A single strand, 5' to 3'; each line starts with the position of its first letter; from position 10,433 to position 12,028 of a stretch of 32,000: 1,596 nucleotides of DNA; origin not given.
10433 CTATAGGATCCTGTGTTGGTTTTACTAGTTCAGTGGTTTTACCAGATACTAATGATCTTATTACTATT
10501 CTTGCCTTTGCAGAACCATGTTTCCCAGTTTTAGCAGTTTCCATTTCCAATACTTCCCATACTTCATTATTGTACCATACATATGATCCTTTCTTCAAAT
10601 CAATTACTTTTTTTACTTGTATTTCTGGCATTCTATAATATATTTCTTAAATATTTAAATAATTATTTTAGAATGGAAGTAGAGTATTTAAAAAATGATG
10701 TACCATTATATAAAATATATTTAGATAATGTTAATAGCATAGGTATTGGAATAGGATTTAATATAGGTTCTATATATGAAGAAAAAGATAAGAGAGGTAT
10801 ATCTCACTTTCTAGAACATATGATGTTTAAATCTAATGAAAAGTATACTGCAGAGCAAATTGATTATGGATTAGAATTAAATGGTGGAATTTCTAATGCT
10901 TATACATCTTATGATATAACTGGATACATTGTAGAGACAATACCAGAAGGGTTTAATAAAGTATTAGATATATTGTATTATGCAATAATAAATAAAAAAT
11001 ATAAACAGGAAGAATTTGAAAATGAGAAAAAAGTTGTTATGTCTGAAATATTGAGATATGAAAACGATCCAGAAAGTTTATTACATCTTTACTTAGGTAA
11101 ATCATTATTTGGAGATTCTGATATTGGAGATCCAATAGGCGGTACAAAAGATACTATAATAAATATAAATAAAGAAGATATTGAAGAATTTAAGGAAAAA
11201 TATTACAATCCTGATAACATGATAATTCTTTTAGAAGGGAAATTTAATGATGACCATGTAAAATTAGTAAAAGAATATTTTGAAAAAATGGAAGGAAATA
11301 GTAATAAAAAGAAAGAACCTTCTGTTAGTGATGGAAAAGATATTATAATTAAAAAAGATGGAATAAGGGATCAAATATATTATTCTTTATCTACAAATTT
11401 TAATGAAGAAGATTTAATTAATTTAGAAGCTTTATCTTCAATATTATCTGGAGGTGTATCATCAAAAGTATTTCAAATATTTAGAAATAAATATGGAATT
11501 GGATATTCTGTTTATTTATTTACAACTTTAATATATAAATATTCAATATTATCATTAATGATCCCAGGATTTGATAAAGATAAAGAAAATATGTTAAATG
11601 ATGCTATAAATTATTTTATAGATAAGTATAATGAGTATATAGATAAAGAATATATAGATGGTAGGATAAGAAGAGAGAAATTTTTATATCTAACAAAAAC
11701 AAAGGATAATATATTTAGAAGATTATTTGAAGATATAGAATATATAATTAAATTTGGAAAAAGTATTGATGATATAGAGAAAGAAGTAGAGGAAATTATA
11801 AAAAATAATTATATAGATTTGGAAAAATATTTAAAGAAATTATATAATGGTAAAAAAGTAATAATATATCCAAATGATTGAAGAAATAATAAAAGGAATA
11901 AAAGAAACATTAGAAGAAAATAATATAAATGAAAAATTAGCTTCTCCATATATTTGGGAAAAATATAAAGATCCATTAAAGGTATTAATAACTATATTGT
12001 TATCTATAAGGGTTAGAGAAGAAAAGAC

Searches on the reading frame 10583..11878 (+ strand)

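Call 24: search_protein_families(library=pfam, proteins=[window:10583-11878:+], max_evalue=0.001)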
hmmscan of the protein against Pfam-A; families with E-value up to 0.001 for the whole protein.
window:10583-11878:+ (432 aa): 2 families
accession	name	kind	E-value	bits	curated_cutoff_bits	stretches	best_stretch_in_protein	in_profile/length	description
PF00675.25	Peptidase_M16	-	2.3e-28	99.4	22.3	1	54-188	14-148/149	Insulinase (Peptidase family M16)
PF05193.26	Peptidase_M16_C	-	3.6e-23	82.8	23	1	194-359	1-175/181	Peptidase M16 inactive domain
